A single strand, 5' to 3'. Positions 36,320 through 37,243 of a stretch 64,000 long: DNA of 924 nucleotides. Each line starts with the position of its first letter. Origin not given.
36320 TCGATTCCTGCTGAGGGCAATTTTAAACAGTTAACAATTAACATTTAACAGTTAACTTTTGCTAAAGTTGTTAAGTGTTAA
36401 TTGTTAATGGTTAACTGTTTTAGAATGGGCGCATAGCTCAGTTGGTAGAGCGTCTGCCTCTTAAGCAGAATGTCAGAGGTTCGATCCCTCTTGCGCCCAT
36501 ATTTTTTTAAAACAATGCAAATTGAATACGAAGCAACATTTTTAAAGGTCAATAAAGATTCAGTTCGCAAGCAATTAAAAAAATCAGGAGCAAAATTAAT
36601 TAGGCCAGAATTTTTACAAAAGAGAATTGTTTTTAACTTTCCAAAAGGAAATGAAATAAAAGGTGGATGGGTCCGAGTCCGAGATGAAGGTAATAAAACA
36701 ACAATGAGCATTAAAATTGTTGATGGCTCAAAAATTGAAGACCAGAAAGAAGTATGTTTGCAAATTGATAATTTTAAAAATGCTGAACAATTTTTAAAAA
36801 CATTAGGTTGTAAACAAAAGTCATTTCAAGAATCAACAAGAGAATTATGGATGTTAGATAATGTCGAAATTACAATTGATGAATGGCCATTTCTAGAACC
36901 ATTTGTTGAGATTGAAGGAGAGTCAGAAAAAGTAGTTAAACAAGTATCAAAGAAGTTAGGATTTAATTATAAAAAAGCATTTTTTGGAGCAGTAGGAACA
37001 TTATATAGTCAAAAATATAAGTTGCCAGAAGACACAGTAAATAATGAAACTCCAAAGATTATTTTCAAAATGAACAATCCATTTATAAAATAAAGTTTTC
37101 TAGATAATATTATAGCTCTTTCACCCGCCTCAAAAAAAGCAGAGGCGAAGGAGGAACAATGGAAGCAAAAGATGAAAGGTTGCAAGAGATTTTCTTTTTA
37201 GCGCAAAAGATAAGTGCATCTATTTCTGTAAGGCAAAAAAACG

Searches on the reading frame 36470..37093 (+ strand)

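Call 92: search_protein_families(library=pfam, proteins=[window:36470-37093:+], max_evalue=0.01)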
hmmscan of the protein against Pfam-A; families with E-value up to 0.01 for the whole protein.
window:36470-37093:+ (207 aa): 2 families
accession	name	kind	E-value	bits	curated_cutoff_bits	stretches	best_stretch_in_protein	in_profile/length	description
PF01928.26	CYTH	-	1.4e-08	35.2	23.2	1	18-162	2-159/179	CYTH domain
PF05827.17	VAS1_LD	-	0.0081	16.9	26.9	0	62-137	20-89/140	V-type proton ATPase subunit S1, luminal domain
